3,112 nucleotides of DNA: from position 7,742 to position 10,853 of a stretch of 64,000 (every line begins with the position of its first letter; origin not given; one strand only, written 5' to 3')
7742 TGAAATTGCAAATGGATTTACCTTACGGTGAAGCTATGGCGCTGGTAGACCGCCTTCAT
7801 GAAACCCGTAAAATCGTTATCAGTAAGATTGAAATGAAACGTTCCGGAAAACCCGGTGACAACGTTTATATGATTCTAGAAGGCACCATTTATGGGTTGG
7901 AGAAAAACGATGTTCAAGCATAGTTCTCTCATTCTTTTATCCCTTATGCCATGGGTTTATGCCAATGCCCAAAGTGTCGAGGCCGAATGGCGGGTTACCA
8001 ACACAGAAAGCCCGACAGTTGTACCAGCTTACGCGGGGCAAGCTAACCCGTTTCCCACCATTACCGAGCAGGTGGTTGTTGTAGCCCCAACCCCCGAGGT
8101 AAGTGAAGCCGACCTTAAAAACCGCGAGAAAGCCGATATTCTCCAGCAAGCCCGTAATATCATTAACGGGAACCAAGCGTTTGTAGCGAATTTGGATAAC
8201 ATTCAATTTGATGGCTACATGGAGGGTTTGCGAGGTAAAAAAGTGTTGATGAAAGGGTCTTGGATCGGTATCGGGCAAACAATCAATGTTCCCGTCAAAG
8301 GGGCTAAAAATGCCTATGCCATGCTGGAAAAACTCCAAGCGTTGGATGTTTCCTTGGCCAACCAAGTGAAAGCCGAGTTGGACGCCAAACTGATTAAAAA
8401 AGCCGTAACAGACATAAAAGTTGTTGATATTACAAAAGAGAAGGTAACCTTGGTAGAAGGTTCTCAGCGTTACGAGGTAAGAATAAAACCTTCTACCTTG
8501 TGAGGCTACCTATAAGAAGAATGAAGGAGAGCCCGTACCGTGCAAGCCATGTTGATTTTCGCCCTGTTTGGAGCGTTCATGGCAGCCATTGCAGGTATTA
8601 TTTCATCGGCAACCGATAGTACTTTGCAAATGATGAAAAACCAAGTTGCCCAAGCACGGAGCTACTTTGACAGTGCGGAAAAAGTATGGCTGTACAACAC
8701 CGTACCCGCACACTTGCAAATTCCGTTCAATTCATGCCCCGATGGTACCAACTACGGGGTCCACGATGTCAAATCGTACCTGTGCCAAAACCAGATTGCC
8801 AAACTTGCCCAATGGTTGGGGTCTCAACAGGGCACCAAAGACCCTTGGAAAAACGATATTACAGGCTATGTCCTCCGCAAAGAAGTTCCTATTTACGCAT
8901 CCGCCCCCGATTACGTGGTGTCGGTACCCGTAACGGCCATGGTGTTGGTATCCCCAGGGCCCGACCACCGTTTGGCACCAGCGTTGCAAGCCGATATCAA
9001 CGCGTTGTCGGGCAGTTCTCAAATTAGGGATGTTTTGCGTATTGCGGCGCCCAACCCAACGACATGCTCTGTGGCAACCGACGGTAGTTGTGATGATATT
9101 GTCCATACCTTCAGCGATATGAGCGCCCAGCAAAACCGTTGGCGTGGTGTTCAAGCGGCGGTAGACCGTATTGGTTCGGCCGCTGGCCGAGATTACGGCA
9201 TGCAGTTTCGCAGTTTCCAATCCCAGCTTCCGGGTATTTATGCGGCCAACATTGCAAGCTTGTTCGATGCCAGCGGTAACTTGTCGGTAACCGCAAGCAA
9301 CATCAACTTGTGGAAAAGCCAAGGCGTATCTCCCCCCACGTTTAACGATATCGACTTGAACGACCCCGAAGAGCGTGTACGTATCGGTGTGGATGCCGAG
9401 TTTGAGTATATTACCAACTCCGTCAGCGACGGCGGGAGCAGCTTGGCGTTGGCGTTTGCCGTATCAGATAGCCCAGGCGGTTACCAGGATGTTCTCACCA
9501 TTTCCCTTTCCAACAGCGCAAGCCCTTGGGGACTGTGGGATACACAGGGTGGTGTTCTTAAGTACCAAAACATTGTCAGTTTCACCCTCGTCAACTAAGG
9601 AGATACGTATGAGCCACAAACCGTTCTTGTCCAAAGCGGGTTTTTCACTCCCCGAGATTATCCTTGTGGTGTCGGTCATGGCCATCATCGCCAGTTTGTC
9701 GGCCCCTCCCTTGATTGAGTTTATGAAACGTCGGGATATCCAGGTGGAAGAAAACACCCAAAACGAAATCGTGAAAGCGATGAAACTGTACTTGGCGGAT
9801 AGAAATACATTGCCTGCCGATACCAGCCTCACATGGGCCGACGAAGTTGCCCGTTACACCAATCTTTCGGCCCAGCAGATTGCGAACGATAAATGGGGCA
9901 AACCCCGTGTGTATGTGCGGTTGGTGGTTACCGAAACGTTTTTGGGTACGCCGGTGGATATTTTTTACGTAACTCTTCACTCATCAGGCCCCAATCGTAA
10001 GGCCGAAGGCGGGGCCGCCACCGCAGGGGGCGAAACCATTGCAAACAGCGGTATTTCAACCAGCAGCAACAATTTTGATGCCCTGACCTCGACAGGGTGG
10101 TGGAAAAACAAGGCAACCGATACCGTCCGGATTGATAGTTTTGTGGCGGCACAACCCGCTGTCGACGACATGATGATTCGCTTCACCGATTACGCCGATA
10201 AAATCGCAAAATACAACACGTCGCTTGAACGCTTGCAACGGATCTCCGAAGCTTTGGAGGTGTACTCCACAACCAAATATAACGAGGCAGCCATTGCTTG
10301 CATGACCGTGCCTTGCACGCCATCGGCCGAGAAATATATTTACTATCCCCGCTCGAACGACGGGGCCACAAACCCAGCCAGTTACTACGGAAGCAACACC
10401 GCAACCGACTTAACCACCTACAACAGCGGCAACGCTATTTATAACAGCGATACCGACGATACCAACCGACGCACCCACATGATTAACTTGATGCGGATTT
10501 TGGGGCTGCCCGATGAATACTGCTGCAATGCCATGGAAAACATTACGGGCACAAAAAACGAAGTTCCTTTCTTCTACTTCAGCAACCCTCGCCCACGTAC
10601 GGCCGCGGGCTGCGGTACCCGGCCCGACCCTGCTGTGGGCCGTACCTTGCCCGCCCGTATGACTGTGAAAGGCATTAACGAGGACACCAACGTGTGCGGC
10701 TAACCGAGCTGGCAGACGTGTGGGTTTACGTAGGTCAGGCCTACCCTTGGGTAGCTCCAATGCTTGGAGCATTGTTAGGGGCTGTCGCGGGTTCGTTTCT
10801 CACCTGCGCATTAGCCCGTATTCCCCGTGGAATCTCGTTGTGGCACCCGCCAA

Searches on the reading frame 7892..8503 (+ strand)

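Call 6: search_protein_families(library=pfam, proteins=[window:7892-8503:+], max_evalue=0.01)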
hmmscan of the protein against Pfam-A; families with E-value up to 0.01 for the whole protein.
window:7892-8503:+ (203 aa): 0 families

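Call 8: search_protein_families(library=ncbifam, proteins=[window:7892-8503:+], max_evalue=1)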
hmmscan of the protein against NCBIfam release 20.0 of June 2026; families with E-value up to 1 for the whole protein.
window:7892-8503:+ (203 aa): 1 family
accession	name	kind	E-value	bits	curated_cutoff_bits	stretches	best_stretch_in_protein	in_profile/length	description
NF005469.0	PRK07063.1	equivalog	0.03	13.8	306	1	110-184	2-76/260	SDR family oxidoreductase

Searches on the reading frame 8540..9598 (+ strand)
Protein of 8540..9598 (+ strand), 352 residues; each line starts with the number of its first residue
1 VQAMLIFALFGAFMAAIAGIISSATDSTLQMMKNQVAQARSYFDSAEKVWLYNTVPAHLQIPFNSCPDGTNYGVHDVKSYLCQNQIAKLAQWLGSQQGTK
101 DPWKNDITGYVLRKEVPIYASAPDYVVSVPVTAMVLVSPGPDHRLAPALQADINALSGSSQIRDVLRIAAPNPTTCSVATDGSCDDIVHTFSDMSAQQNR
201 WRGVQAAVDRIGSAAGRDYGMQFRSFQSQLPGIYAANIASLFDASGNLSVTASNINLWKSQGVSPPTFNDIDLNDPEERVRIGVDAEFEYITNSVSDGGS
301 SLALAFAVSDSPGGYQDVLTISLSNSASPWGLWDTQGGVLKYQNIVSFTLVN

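Call 6: search_protein_families(library=pfam, proteins=[window:8540-9598:+], max_evalue=0.01)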
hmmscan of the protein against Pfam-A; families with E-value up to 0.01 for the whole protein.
window:8540-9598:+ (352 aa): 0 families

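Call 8: search_protein_families(library=ncbifam, proteins=[window:8540-9598:+], max_evalue=1)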
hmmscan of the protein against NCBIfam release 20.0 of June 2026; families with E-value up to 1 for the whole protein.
window:8540-9598:+ (352 aa): 1 family
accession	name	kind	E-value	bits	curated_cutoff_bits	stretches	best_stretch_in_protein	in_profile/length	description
NF006574.0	PRK09098.1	subfamily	0.032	13.6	278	1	8-58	134-184/277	HrpE/YscL family type III secretion apparatus protein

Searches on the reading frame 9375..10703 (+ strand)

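Call 6: search_protein_families(library=pfam, proteins=[window:9375-10703:+], max_evalue=0.01)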
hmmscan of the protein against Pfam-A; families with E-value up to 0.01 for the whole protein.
window:9375-10703:+ (442 aa): 0 families

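Call 8: search_protein_families(library=ncbifam, proteins=[window:9375-10703:+], max_evalue=1)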
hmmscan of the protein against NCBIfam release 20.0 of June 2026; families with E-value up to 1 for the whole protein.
window:9375-10703:+ (442 aa): 5 families
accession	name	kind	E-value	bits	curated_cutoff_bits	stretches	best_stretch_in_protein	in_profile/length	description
TIGR01710.1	typeII_sec_gspG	equivalog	4.5e-05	23.5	88.85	1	89-181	2-102/134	type II secretion system major pseudopilin GspG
TIGR02532.1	IV_pilin_GFxxxE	domain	0.00014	21.5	16.3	1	88-108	2-22/24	prepilin-type N-terminal cleavage/methylation domain-containing protein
NF041775.1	typeIV_PilA_Myxo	equivalog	0.011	15.7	400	1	88-130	11-52/214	type IV pilin protein PilA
NF033587.1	transpos_IS6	equivalog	0.14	11.8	125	1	95-157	9-74/202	IS6 family transposase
NF041013.1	T4P_ComGE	equivalog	0.21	11.7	49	1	88-141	4-58/83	competence type IV pilus minor pilin ComGE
